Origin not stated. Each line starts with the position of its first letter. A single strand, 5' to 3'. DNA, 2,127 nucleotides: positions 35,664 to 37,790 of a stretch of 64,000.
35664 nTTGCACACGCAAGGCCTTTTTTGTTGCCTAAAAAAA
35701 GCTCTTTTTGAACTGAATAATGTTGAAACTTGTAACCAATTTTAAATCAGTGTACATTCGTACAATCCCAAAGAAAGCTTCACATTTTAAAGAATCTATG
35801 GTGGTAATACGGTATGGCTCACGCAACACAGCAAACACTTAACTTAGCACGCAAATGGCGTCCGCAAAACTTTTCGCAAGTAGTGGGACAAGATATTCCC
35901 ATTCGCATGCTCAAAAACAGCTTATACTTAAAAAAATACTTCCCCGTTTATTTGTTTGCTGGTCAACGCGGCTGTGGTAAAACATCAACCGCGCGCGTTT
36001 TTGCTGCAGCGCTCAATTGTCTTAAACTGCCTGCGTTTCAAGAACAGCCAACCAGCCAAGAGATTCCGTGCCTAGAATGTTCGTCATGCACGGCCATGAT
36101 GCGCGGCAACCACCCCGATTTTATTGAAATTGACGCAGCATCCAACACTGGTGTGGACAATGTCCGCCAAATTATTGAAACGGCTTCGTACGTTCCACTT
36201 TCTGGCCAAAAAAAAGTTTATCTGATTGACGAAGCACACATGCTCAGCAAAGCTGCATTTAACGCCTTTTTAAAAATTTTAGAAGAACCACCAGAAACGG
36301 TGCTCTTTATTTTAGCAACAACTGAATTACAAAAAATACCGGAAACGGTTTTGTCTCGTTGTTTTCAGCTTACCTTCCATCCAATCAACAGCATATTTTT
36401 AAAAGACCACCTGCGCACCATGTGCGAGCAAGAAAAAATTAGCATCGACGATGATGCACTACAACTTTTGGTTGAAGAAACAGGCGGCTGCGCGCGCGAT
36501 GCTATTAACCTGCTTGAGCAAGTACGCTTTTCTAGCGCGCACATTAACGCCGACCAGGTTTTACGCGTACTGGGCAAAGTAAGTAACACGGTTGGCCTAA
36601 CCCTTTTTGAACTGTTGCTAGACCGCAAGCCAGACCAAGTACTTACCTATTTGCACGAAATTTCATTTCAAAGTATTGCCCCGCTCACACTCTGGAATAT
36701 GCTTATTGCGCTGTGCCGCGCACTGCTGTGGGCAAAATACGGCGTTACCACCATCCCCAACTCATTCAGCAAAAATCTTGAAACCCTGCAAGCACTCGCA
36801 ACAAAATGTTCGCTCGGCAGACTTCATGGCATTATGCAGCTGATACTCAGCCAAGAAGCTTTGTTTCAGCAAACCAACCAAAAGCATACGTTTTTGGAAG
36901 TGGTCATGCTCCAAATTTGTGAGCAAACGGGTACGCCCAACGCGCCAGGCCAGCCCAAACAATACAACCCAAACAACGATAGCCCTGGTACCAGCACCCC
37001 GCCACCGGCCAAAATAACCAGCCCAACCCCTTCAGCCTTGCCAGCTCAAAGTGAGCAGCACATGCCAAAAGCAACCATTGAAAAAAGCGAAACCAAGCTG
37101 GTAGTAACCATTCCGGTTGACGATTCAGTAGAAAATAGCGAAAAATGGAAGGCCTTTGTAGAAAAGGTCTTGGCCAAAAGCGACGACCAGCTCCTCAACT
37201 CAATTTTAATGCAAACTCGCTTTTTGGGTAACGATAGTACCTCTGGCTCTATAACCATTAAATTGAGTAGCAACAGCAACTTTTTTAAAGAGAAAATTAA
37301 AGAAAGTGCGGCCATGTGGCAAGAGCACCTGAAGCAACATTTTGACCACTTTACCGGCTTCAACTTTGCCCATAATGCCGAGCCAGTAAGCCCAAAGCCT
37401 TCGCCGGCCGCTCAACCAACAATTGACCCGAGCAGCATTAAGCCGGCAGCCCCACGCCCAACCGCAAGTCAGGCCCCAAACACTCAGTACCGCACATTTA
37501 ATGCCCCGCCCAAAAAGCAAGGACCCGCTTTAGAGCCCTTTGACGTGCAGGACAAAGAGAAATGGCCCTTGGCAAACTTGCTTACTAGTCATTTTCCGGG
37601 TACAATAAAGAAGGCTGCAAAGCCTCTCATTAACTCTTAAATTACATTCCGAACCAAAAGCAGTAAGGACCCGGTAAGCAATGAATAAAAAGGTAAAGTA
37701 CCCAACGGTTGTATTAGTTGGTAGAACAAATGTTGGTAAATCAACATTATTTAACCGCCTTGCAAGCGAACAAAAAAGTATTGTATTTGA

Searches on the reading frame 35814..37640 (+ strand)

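Call 73: search_protein_families(library=pfam, proteins=[window:35814-37640:+], max_evalue=0.0001)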
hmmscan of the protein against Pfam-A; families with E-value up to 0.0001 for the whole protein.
window:35814-37640:+ (608 aa): 6 families
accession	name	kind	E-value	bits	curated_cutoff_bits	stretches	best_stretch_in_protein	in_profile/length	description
PF13177.12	DNA_pol3_delta2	-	3.6e-39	134.8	27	1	26-191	2-160/161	DNA polymerase III, delta subunit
PF00004.35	AAA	-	4.6e-12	46.9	21.2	1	47-184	2-124/131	ATPase family associated with various cellular activities (AAA)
PF12169.13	DNA_pol3_gamma3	-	1e-08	35.5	24.4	1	245-372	2-131/143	DNA polymerase III subunits gamma and tau domain III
PF22608.2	DNAX_ATPase_lid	-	9e-07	29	27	1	197-236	3-42/49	DNA polymerase III clamp loader subunit, ATPase lid domain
PF25361.1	AAA_lid_RFC1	-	2.5e-06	27.3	34.9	1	197-249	5-57/59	RFC1-like, AAA+ ATPase lid domain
PF13401.12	AAA_22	-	1.5e-05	25.8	27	0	47-173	9-127/130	AAA domain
